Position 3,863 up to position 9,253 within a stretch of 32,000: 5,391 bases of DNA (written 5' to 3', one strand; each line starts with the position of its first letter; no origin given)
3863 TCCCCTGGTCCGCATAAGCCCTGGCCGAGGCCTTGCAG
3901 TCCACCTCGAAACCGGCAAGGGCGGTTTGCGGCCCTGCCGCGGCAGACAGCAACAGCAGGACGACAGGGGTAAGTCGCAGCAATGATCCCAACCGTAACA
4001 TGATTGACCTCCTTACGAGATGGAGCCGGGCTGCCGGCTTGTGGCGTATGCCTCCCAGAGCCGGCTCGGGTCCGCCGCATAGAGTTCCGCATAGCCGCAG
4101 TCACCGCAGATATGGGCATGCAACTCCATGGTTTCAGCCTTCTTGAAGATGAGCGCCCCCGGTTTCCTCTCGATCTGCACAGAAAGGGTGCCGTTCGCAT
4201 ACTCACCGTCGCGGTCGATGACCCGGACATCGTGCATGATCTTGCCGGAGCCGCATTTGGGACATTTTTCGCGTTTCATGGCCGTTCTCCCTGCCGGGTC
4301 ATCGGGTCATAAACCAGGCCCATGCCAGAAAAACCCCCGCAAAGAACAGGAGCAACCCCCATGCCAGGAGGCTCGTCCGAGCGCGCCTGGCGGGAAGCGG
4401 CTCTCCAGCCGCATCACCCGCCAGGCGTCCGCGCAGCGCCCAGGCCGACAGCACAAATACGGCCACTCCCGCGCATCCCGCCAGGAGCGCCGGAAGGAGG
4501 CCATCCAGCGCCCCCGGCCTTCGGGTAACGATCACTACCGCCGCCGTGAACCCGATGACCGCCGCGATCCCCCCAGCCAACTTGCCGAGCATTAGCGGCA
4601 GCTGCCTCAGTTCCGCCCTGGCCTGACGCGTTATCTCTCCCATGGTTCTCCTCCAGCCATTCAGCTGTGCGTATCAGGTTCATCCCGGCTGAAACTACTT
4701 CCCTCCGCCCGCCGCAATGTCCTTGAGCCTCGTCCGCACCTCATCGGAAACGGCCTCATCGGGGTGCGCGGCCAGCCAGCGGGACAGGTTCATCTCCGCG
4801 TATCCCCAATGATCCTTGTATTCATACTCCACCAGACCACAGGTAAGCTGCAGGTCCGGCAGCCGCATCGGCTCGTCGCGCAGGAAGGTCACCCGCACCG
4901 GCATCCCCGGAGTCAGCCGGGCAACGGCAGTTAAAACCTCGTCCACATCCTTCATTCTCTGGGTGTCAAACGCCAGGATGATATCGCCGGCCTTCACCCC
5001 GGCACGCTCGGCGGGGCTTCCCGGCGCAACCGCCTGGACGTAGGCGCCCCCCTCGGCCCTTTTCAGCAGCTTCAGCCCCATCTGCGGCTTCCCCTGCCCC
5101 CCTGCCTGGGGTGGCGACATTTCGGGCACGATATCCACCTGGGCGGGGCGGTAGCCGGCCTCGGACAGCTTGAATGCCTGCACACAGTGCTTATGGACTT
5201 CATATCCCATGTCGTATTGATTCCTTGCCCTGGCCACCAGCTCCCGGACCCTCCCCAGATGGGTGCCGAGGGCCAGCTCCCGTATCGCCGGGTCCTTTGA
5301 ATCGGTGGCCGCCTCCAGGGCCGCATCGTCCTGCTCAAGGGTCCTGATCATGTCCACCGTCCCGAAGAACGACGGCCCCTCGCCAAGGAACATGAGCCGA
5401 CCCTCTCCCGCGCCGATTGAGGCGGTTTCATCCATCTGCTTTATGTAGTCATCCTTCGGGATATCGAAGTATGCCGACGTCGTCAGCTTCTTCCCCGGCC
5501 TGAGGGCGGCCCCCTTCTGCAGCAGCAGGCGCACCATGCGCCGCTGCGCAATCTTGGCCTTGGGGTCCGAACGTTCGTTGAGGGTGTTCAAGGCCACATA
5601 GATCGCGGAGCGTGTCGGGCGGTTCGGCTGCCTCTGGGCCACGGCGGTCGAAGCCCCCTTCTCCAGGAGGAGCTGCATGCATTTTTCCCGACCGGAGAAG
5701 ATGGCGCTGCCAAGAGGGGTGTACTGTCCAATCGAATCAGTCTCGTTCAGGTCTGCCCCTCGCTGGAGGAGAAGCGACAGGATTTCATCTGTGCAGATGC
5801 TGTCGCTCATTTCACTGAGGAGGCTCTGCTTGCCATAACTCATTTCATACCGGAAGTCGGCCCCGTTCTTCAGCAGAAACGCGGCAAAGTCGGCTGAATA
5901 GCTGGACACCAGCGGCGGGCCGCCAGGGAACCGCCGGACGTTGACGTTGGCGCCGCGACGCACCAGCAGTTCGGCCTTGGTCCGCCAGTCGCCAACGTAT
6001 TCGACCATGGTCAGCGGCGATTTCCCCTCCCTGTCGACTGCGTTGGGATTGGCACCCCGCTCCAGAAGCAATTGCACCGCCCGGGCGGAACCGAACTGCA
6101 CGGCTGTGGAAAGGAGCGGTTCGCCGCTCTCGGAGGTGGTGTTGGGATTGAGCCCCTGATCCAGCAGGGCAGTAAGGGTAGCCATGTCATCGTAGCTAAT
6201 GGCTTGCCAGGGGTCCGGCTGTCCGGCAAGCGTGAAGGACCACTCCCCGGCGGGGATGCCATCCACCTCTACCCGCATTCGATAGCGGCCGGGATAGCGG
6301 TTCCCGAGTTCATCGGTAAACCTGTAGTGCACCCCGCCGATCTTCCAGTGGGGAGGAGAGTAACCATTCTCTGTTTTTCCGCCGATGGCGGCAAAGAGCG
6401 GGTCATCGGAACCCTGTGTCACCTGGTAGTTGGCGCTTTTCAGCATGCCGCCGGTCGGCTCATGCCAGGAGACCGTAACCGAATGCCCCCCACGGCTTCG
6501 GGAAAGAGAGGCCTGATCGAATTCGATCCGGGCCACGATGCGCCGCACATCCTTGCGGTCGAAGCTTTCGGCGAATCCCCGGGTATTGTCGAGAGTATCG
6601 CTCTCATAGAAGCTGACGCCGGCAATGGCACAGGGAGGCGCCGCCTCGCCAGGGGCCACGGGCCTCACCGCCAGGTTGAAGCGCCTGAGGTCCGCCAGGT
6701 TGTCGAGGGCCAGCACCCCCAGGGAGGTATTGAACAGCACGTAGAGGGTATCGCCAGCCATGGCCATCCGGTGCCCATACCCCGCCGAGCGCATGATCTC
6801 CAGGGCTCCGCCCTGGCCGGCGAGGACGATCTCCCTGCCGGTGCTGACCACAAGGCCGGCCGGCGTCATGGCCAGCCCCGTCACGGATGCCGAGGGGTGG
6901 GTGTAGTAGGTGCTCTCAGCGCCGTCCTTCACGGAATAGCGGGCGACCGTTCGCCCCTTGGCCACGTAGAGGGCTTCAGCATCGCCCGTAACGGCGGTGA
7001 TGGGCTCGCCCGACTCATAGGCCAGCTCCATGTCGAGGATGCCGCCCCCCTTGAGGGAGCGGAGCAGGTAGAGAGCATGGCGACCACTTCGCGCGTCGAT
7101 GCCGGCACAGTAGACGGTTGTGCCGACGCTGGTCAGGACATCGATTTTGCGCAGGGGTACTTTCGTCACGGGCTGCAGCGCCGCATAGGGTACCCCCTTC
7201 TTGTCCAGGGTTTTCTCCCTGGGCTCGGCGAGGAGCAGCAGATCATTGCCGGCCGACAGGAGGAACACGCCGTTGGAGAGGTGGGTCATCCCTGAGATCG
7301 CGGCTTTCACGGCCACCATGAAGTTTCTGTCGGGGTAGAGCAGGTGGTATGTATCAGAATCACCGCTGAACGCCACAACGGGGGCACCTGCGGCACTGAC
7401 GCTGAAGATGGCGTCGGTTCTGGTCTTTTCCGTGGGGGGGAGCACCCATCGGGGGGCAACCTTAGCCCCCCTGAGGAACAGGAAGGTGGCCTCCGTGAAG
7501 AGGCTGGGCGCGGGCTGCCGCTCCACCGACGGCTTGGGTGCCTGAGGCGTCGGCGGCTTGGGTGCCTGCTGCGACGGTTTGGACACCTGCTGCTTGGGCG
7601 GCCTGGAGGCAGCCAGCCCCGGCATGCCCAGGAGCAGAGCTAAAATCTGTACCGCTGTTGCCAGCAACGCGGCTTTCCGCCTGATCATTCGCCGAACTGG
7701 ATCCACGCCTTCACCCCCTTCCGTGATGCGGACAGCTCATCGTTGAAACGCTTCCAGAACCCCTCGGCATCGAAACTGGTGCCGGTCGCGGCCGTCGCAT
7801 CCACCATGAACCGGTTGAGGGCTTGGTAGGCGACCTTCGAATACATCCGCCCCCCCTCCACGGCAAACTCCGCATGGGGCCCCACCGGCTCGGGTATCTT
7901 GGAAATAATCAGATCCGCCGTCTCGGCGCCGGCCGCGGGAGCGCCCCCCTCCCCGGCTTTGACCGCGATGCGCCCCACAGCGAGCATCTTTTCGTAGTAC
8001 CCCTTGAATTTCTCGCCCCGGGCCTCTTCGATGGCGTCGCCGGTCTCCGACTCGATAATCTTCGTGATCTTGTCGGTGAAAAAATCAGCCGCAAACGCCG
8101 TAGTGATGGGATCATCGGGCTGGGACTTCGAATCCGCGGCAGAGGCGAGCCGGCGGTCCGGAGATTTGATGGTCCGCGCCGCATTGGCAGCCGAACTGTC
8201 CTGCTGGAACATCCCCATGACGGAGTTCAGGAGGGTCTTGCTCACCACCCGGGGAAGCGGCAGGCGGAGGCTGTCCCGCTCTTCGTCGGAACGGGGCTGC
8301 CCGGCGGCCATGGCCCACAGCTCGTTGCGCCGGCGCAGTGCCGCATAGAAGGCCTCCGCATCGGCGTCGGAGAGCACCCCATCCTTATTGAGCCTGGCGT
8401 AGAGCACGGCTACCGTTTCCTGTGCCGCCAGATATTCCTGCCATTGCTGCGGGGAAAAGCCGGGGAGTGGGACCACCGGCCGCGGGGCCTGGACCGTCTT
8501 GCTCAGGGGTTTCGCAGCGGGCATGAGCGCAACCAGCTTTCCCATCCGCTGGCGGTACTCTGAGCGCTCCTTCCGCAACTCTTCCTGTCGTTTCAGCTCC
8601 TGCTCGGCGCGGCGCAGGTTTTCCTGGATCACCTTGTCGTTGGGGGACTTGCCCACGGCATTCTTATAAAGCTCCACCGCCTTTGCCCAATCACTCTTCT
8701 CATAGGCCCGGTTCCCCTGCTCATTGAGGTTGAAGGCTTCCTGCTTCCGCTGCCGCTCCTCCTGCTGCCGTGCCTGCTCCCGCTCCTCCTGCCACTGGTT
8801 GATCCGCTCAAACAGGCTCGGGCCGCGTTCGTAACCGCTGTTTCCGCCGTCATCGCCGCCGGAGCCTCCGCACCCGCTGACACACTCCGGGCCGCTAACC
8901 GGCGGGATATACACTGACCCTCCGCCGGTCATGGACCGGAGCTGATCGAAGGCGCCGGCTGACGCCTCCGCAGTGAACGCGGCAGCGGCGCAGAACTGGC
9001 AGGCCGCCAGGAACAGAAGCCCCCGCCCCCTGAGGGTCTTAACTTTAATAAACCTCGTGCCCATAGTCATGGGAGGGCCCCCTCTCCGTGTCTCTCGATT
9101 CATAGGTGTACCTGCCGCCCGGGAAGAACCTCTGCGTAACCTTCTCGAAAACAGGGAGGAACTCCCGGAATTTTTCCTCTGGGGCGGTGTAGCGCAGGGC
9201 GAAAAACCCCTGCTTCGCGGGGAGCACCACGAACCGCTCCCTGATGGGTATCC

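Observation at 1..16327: About 16 kb of translationally coupled genes encoding exported repeat/scaffold proteins plus two cytoplasmic maturation enzymes: candidate undescribed envelope system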

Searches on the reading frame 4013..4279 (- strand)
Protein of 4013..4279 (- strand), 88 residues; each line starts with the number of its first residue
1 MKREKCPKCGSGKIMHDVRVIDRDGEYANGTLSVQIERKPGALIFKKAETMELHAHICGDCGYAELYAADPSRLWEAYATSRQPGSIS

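Call 4: search_protein_families(library=pfam, proteins=[window:4013-4279:-], max_evalue=0.1)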
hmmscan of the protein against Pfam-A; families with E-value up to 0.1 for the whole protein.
window:4013-4279:- (88 aa): 8 families
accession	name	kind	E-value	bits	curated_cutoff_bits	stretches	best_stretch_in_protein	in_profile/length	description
PF09855.14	Zn_ribbon_13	-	0.00021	21.8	23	1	57-75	37-55/63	Nucleic-acid-binding protein containing Zn-ribbon domain (DUF2082)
PF08271.17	Zn_Ribbon_TF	-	0.0055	16.7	29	0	5-17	2-14/43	TFIIB zinc-binding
PF14354.12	Lar_restr_allev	-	0.02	15.6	28.6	1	5-73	5-49/58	Restriction alleviation protein Lar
PF01783.29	Ribosomal_L32p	-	0.028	15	21.3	0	4-18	27-41/56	Ribosomal L32p protein family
PF01599.25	Ribosomal_S27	-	0.028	14.7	22.3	0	2-15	16-29/44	Ribosomal protein S27a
PF07754.17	HVO_2753_ZBP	-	0.029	14.6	33.2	0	5-14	18-27/46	Small zinc finger protein HVO_2753-like, Zn-binding pocket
PF13453.11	Zn_ribbon_TFIIB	-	0.069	13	22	0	5-11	1-7/41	Transcription factor zinc-finger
PF08772.16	Zn_ribbon_NOB1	-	0.073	13.6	24.9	0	1-27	21-47/72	Nin one binding (NOB1) Zn-ribbon like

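Call 7: search_protein_families(library=ncbifam, proteins=[window:4013-4279:-], max_evalue=0.01)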
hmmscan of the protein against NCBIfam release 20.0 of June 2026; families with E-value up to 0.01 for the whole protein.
window:4013-4279:- (88 aa): 2 families
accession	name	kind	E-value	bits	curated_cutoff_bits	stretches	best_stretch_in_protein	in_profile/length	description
NF001669.0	PRK00432.1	equivalog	6.3e-05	22.9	54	0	2-17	25-39/58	30S ribosomal protein S27ae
TIGR01031.1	rpmF_bact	equivalog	0.0065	16.7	22.6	0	5-29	29-51/56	50S ribosomal protein L32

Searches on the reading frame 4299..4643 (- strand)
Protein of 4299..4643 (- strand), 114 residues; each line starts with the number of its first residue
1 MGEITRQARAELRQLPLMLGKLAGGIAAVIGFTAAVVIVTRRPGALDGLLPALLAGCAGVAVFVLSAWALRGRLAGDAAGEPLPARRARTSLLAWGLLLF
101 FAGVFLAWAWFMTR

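Call 4: search_protein_families(library=pfam, proteins=[window:4299-4643:-], max_evalue=0.1)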
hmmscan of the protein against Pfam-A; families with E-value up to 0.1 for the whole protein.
window:4299-4643:- (114 aa): 1 family
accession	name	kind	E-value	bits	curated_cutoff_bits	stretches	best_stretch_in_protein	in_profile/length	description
PF19865.4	DUF6338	-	0.047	13.7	26.5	1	17-110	10-102/205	Family of unknown function (DUF6338)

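Call 7: search_protein_families(library=ncbifam, proteins=[window:4299-4643:-], max_evalue=0.01)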
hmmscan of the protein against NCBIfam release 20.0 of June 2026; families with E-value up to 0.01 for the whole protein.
window:4299-4643:- (114 aa): 0 families

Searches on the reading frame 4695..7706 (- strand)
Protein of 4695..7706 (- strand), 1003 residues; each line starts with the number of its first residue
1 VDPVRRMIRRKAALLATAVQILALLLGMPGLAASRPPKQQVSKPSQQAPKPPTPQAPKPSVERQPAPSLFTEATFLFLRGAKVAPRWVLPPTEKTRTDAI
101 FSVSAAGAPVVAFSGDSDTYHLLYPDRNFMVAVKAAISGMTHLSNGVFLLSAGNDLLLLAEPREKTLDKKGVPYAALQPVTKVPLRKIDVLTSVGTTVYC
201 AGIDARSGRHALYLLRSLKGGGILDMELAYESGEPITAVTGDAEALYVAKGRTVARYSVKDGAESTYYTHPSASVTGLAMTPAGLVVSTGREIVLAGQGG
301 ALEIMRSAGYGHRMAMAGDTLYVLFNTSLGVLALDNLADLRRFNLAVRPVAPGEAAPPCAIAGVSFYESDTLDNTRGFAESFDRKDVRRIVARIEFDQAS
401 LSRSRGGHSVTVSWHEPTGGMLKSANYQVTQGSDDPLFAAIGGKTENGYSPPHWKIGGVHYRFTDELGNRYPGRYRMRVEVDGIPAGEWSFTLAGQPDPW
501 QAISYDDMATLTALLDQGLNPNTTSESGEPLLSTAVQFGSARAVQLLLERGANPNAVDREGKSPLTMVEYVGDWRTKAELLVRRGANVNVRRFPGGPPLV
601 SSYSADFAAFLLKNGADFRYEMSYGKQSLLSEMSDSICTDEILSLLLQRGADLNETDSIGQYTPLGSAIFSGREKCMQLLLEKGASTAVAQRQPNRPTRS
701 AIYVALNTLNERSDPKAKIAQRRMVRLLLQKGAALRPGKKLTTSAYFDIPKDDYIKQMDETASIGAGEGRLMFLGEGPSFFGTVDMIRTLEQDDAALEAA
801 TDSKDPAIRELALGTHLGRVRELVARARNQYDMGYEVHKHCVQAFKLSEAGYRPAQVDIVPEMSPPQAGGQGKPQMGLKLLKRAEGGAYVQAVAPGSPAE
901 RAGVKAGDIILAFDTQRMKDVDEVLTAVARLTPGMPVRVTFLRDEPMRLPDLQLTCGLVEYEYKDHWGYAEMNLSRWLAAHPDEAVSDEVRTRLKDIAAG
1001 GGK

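Call 4: search_protein_families(library=pfam, proteins=[window:4695-7706:-], max_evalue=0.1)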
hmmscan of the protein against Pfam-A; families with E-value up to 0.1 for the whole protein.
window:4695-7706:- (1003 aa): 8 families
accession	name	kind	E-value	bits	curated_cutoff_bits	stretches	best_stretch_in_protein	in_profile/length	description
PF12796.13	Ank_2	-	2.6e-15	57.2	27.3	3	501-591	3-89/90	Ankyrin repeats (3 copies)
PF13637.12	Ank_4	-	2.8e-15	56.5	22.7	2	641-681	11-50/50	Ankyrin repeats (many copies)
PF00023.36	Ank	-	2.4e-14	53.1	21.1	1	531-559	5-33/33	Ankyrin repeat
PF13180.12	PDZ_2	-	4.5e-14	52.9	27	1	876-947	3-73/80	PDZ domain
PF17820.7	PDZ_6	-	1.4e-11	44.4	27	1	890-943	2-54/54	PDZ domain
PF13857.12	Ank_5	-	8e-10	39.3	27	1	514-566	1-54/56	Ankyrin repeats (many copies)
PF13606.12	Ank_3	-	2.4e-09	37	22.3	0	528-556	2-30/30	Ankyrin repeat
PF00595.29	PDZ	-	3.5e-06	27.7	23.2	1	875-933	11-71/81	PDZ domain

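Call 7: search_protein_families(library=ncbifam, proteins=[window:4695-7706:-], max_evalue=0.01)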
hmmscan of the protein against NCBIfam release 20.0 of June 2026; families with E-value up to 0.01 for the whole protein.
window:4695-7706:- (1003 aa): 17 families
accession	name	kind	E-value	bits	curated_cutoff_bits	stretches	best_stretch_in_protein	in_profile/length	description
TIGR02037.1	degP_htrA_DO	subfamily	3.4e-12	46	416.2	1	884-945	257-318/434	Do family serine endopeptidase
NF040960.1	MamE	equivalog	2.5e-10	39.6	800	1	875-957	456-536/659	magnetosome formation protease MamE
NF043029.1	T4SS_AnkY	equivalog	2.1e-09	36.4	600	1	643-701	474-531/543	Dot/Icm T4SS effector AnkY/LegA9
NF043023.1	T4SS_AnkH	equivalog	5.6e-09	35.2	600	1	507-588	44-124/467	Dot/Icm T4SS effector AnkH/LegA3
NF007526.1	PRK10139.1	equivalog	1e-08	34.4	756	1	884-945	289-350/456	serine endoprotease DegQ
NF043028.1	T4SS_AnkX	equivalog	2.2e-08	32.8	1400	1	502-634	555-694/938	Dot/Icm T4SS effector AnkN/AnkX/LegA8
NF008147.1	PRK10898.1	equivalog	3.3e-08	33.1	408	1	887-946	280-339/352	outer membrane-stress sensor serine endopeptidase DegS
TIGR02038.1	protease_degS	equivalog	5.3e-08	32.4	422.95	1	886-945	278-337/351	outer membrane-stress sensor serine endopeptidase DegS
NF041521.1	HhoA_HhoB_HtrA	equivalog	6.8e-07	28.9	450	1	883-945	260-322/335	HhoA/HhoB/HtrA family serine endopeptidase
NF041931.2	MzaA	equivalog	2.4e-06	26.6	800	1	529-591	3-64/726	MZA anti-phage system associated sigma-70 family RNA polymerase sigma factor MzaA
NF047968.1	SerProtHtrA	equivalog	5.3e-06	26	470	1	883-945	286-348/357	serine protease HtrA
NF050055.1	SerProtHtrAMycob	equivalog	1.6e-05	24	800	1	886-944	430-488/502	serine protease HtrA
NF008189.1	PRK10942.1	equivalog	5.7e-05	21.8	720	1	884-945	311-372/477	serine endoprotease DegP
NF041199.1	trx7_PDZ_seleno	equivalog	7.9e-05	21.7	300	1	865-945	299-381/390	Trx7/PDZ domain-containing (seleno)protein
TIGR00225.1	prc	subfamily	0.0012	18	218.6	1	887-949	63-126/335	C-terminal processing peptidase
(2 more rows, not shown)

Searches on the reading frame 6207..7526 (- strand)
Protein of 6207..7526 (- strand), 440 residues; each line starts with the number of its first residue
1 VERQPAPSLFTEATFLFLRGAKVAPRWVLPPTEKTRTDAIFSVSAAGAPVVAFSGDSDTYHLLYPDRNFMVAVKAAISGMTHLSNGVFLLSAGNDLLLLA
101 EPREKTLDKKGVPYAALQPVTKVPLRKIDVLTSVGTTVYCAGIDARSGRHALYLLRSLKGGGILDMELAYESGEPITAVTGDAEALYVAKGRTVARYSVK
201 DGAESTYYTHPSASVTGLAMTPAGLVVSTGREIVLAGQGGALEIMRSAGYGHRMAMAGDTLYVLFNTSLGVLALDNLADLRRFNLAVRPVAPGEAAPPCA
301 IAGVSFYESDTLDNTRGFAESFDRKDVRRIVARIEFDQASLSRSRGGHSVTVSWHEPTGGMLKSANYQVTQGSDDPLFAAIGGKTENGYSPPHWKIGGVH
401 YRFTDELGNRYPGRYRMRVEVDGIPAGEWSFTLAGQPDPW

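Call 42: search_protein_families(library=pfam, proteins=[window:6207-7526:-], max_evalue=10)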
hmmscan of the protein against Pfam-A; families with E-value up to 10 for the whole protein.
seq(440 aa): 1 family
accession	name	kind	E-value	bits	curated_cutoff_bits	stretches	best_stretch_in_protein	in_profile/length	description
PF00908.23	dTDP_sugar_isom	-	0.23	11.6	27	1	299-347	2-51/168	dTDP-4-dehydrorhamnose 3,5-epimerase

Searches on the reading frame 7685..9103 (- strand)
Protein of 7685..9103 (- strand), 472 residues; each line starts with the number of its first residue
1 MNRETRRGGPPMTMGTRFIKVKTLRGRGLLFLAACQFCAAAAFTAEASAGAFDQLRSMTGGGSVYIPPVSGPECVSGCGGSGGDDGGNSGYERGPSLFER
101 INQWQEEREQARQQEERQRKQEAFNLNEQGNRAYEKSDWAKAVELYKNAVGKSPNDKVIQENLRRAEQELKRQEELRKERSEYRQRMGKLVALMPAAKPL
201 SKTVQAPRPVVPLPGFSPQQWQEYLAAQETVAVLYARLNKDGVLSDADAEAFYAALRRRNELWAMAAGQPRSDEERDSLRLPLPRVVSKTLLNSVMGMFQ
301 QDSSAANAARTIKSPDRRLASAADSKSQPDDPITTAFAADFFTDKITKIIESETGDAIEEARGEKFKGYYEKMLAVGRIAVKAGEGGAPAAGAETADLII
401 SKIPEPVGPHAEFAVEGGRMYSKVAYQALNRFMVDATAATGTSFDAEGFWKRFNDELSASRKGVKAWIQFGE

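Call 4: search_protein_families(library=pfam, proteins=[window:7685-9103:-], max_evalue=0.1)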
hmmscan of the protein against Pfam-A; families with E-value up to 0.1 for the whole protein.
window:7685-9103:- (472 aa): 3 families
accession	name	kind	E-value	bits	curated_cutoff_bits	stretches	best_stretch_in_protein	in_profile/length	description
PF07719.23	TPR_2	-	0.051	14.2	27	0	125-156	3-34/34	Tetratricopeptide repeat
PF13414.12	TPR_11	-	0.079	13.1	26.8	0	130-156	1-27/42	TPR repeat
PF25575.1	TPR_BSK1_C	-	0.097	13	42.2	0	110-150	29-69/118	Serine/threonine-protein kinase BSK1-like, TPR repeats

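Call 7: search_protein_families(library=ncbifam, proteins=[window:7685-9103:-], max_evalue=0.01)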
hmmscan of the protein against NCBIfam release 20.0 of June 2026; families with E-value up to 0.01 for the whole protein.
window:7685-9103:- (472 aa): 2 families
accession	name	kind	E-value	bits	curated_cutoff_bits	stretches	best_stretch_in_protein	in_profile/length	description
TIGR00990.1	3a0801s09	subfamily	0.00017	20.4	757.25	1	114-153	118-157/615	mitochondrial import receptor subunit TOM70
NF042912.1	Amuc_1098_fam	equivalog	0.0014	16.8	750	1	111-173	29-91/805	Amuc_1098 family type IV pilus outer membrane protein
